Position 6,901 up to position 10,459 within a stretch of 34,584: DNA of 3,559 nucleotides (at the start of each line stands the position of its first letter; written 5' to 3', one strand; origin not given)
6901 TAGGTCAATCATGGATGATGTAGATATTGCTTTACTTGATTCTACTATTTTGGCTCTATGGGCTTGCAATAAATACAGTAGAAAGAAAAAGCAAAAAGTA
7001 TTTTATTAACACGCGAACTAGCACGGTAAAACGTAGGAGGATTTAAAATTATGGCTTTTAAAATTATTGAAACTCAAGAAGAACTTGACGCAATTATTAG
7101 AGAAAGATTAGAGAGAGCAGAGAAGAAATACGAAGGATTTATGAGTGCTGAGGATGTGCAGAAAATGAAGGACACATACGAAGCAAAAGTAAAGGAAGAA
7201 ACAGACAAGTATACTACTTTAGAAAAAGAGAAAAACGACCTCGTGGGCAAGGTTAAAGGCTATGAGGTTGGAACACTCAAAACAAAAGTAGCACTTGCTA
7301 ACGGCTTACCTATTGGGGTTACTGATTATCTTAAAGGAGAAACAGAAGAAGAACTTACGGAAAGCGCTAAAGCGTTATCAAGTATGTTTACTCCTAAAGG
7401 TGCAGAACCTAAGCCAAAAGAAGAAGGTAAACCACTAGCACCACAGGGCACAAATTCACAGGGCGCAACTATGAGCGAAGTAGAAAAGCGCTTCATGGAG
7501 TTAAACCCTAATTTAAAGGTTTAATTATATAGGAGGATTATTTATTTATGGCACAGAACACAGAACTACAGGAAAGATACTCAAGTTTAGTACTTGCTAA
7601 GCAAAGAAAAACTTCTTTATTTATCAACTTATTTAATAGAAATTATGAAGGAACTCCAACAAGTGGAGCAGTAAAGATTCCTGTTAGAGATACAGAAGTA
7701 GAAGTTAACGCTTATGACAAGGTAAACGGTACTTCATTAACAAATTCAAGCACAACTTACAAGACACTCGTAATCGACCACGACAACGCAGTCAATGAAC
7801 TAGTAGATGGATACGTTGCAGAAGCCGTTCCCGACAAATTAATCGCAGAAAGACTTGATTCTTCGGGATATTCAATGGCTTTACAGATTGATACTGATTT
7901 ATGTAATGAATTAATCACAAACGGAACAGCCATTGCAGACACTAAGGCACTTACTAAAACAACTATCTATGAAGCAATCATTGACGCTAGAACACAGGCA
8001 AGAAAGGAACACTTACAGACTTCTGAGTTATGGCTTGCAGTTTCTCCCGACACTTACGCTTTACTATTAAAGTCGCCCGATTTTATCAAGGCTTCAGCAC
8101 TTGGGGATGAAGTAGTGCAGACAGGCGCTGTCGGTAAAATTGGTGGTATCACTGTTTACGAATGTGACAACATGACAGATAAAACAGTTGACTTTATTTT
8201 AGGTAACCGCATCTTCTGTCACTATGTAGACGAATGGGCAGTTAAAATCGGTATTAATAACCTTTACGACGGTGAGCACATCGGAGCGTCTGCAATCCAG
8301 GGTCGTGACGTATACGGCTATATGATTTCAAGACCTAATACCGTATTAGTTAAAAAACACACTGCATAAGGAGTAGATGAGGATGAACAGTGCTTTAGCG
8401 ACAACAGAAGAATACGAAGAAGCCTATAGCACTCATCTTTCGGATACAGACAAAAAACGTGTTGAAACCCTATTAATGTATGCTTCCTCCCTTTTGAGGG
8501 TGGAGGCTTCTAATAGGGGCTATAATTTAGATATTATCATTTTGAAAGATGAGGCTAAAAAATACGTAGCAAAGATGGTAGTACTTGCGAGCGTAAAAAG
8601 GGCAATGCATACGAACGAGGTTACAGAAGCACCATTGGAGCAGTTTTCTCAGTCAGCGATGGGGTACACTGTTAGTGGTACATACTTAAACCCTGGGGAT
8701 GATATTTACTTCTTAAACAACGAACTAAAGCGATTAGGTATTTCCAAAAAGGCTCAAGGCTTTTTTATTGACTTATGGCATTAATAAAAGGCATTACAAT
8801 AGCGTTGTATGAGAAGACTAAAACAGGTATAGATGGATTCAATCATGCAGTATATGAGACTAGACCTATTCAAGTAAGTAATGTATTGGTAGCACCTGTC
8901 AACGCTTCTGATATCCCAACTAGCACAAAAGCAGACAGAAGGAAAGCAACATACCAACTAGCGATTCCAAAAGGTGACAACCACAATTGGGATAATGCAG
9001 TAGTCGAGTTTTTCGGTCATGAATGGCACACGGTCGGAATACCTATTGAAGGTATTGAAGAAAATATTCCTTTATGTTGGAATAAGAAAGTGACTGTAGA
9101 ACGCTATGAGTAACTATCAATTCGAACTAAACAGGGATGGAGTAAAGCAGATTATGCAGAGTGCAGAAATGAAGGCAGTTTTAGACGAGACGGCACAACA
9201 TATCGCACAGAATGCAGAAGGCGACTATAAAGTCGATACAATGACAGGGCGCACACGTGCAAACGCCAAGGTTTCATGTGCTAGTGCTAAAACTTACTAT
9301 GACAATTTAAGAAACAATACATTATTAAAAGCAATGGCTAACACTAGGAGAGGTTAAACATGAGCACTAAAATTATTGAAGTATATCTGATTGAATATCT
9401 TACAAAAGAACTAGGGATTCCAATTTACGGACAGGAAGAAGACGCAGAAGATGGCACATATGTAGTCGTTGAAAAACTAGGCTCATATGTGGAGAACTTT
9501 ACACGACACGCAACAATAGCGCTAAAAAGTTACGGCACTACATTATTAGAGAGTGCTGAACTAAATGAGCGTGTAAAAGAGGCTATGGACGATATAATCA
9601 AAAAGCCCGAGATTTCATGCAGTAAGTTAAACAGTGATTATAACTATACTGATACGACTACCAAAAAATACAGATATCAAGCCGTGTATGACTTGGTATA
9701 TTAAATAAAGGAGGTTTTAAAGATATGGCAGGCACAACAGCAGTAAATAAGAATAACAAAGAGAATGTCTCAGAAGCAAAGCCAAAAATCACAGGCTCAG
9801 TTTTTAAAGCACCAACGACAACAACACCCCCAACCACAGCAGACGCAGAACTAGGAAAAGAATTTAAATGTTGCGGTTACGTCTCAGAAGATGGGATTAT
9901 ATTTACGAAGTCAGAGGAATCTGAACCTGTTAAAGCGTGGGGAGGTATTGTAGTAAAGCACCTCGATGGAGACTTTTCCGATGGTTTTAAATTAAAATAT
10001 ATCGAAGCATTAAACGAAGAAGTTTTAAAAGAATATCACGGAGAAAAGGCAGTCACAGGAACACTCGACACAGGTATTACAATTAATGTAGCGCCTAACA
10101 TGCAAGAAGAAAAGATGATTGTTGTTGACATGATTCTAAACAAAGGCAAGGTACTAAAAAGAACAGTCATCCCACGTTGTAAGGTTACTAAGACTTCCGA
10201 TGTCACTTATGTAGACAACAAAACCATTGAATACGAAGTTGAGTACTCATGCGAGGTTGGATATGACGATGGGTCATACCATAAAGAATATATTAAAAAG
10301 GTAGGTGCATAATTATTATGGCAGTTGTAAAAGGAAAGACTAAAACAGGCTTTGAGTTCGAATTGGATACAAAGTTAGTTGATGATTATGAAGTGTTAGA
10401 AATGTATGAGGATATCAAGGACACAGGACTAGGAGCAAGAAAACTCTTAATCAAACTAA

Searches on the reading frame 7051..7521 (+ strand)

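Call 18: search_protein_families(library=phrogs, proteins=[window:7051-7521:+], max_evalue=0.00001)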
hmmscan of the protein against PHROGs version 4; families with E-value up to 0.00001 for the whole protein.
window:7051-7521:+ (157 aa): 6 families
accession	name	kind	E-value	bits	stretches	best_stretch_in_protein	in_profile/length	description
phrog_233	-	head and packaging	3.4e-23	84.1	1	4-140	16-151/161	head scaffolding protein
phrog_1793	-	head and packaging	4.8e-16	60.5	1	8-142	44-171/193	head scaffolding protein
phrog_36217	-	unknown function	8.3e-15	56.2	1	3-102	6-109/115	-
phrog_3760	-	head and packaging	7e-13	50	1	2-140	39-184/209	head scaffolding protein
phrog_4638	-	head and packaging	1.6e-12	48.9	1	2-130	36-156/189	head scaffolding protein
phrog_9857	-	head and packaging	4.3e-07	30.9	1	30-131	53-148/165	head scaffolding protein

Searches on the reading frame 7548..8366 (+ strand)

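Call 17: search_protein_families(library=phrogs, proteins=[window:7548-8366:+], max_evalue=0.00001)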
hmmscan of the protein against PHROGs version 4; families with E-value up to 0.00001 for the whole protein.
window:7548-8366:+ (273 aa): 3 families
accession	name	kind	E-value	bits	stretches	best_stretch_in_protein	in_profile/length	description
phrog_267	-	head and packaging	3.7e-38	132.7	1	2-272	32-326/410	major head protein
phrog_544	-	head and packaging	8.5e-09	36.2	1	106-245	112-224/282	major head protein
phrog_422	-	head and packaging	1.6e-08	35.4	1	121-207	122-212/297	major head protein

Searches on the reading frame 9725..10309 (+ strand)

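Call 18: search_protein_families(library=phrogs, proteins=[window:9725-10309:+], max_evalue=0.00001)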
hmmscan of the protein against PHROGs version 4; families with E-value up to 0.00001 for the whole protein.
window:9725-10309:+ (195 aa): 2 families
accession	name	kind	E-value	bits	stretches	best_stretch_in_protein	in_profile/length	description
phrog_117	-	tail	1.2e-38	134.3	1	3-190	24-208/319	major tail protein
phrog_476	-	tail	8e-10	39.5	1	1-185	7-204/296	major tail protein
